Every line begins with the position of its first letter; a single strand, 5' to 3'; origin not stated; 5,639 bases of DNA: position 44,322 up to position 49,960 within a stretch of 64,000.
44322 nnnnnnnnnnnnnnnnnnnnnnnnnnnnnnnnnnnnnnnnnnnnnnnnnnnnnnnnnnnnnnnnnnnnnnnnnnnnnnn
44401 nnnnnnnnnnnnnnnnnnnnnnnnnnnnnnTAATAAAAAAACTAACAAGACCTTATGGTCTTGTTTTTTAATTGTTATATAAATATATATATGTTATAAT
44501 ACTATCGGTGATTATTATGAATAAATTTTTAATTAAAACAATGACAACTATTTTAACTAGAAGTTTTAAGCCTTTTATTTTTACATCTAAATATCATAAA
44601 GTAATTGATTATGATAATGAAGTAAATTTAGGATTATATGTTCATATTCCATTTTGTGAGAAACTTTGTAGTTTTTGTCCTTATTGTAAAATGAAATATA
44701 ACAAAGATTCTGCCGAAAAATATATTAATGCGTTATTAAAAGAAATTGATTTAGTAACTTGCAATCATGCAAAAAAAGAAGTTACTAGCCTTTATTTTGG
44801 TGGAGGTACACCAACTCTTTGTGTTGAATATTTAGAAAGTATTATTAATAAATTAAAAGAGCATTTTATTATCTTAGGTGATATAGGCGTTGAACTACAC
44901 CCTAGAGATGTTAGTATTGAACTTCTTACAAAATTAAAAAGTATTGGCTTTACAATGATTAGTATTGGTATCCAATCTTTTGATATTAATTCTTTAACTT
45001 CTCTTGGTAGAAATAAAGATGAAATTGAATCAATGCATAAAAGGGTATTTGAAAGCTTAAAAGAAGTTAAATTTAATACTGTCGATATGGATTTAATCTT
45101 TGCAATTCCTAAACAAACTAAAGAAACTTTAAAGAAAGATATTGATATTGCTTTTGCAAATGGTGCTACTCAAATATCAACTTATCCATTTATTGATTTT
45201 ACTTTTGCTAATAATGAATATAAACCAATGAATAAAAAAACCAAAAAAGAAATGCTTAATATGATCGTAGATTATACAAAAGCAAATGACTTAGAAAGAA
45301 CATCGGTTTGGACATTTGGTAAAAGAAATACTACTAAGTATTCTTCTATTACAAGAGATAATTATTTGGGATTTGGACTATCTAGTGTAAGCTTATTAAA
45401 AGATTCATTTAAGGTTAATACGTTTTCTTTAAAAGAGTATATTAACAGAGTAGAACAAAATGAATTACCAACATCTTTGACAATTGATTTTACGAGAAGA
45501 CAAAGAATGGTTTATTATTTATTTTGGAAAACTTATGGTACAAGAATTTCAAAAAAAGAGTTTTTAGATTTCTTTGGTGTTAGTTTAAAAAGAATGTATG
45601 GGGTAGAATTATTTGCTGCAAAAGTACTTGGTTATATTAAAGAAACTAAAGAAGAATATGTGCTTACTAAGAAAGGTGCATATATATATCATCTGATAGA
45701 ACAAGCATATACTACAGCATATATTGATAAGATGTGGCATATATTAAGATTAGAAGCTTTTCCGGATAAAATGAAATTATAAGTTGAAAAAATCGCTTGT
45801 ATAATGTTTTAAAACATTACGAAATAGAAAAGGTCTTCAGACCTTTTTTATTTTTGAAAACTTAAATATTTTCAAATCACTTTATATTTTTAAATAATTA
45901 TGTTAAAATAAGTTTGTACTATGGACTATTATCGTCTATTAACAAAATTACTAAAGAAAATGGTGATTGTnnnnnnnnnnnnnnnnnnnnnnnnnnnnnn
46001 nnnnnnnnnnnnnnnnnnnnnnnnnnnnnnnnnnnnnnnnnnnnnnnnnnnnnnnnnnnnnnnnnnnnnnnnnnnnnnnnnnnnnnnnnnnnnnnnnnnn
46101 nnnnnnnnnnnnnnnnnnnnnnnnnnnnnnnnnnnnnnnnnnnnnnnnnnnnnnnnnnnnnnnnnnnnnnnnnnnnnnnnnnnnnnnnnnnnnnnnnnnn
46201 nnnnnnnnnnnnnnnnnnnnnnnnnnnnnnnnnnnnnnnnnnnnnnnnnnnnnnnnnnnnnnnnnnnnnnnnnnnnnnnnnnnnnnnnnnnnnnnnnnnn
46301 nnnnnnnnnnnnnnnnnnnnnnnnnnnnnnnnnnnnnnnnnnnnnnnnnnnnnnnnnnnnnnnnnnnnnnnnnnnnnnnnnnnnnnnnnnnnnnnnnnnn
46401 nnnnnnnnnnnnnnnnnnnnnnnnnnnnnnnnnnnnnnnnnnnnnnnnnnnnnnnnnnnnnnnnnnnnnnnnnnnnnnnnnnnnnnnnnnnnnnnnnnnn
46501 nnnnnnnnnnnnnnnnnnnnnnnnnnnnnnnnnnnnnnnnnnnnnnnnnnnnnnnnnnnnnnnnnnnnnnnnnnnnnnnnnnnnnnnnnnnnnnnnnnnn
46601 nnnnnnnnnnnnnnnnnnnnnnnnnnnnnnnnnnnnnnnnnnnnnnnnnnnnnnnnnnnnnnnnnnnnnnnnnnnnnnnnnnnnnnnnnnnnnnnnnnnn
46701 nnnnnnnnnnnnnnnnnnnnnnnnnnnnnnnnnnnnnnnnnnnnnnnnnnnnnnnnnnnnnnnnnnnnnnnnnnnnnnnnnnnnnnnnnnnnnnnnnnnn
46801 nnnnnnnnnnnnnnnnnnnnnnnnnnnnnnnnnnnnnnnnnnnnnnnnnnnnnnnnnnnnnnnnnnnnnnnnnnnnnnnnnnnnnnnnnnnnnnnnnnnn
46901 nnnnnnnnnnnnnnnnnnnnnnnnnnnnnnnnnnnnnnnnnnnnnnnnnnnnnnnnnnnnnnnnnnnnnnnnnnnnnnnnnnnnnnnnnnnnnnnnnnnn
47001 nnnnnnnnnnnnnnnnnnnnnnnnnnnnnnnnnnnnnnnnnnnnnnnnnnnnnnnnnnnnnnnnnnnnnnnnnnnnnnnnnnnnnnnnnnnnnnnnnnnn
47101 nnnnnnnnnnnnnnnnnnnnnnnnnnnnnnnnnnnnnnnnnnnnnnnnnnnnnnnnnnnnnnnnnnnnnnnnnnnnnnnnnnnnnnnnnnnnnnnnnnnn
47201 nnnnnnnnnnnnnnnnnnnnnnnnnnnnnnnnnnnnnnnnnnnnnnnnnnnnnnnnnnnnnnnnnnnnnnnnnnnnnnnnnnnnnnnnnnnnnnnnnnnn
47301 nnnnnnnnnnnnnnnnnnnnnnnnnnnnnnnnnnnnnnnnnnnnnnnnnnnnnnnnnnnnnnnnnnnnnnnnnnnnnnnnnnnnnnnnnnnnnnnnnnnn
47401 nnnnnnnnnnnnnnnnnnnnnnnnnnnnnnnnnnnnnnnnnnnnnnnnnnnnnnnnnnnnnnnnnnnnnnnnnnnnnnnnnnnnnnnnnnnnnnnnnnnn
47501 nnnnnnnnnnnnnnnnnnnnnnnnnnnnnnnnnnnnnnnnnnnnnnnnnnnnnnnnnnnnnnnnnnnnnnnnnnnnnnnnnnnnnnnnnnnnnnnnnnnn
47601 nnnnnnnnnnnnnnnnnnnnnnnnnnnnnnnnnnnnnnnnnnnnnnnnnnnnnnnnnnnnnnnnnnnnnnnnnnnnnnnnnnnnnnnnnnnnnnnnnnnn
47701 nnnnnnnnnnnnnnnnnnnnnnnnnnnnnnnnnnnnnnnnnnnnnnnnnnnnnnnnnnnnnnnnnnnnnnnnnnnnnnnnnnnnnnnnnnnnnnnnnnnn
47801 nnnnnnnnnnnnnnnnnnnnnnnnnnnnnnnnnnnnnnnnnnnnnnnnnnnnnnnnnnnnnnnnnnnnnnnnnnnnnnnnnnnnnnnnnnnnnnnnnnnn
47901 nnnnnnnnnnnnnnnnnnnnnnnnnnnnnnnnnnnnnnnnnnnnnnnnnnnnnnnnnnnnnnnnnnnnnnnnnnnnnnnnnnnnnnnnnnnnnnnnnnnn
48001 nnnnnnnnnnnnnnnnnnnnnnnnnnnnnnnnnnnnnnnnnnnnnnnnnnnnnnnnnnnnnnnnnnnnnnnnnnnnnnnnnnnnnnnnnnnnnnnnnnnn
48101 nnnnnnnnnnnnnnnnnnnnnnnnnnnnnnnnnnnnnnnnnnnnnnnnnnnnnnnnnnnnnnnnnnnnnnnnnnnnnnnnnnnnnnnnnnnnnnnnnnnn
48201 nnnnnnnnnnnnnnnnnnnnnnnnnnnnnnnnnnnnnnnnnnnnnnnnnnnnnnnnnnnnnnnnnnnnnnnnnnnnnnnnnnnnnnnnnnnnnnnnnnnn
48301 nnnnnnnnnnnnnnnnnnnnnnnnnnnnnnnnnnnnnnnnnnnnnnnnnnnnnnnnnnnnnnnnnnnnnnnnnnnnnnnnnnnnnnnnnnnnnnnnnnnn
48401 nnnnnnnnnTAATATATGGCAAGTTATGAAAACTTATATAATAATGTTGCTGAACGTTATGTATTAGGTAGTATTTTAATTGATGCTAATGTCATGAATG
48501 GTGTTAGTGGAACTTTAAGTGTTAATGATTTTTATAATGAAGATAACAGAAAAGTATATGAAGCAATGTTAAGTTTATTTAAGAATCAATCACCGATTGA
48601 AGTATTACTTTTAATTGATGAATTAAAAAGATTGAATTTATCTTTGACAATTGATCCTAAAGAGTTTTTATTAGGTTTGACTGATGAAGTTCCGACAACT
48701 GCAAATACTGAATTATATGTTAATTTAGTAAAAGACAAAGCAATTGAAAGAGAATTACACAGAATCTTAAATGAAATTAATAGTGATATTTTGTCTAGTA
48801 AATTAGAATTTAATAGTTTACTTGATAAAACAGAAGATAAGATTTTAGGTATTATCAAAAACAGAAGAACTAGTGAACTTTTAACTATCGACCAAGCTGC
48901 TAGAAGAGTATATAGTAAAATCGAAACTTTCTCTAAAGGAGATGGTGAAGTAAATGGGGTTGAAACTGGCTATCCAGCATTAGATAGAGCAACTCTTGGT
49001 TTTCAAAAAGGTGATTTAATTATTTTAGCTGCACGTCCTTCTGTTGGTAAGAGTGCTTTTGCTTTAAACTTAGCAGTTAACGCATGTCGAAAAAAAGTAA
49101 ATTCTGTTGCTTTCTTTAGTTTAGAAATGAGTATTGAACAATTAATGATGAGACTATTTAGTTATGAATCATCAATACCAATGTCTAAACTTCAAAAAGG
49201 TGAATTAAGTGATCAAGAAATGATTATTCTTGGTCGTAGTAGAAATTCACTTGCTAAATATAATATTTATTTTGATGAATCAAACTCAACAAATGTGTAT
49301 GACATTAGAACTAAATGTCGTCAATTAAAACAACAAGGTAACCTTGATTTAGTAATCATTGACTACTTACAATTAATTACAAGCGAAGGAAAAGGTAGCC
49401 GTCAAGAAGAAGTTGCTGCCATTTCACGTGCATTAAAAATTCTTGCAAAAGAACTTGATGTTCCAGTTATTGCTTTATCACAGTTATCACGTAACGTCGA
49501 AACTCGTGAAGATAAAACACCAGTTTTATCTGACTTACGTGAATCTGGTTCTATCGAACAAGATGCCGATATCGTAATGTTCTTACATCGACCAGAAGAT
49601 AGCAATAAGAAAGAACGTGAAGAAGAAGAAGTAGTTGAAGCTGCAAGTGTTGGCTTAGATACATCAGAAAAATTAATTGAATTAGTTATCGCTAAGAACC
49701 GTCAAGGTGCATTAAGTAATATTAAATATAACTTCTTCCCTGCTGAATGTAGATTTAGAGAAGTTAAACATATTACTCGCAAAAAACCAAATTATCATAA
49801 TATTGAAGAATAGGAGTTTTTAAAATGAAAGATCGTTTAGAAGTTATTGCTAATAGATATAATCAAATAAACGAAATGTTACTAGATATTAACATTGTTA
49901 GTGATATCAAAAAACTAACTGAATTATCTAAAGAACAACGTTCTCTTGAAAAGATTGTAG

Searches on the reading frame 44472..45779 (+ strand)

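Call 73: search_protein_families(library=pfam, proteins=[window:44472-45779:+], max_evalue=0.00001)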
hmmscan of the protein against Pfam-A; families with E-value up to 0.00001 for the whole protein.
window:44472-45779:+ (436 aa): 1 family
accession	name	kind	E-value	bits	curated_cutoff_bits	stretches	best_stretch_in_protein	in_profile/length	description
PF04055.27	Radical_SAM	-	1.3e-13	51.9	29.5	1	56-225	1-164/166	Radical SAM superfamily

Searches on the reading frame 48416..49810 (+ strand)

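Call 73: search_protein_families(library=pfam, proteins=[window:48416-49810:+], max_evalue=0.00001)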
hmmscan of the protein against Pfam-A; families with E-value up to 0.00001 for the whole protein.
window:48416-49810:+ (465 aa): 3 families
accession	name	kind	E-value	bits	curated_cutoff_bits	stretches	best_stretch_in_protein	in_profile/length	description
PF03796.21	DnaB_C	-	1.9e-96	322.8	27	1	181-448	1-254/255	DnaB-like helicase C terminal domain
PF00772.26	DnaB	-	4.9e-22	78.4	23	1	7-107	3-103/103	DnaB-like helicase N terminal domain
PF13481.12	AAA_25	-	1.8e-10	41.2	27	1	196-357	29-190/195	AAA domain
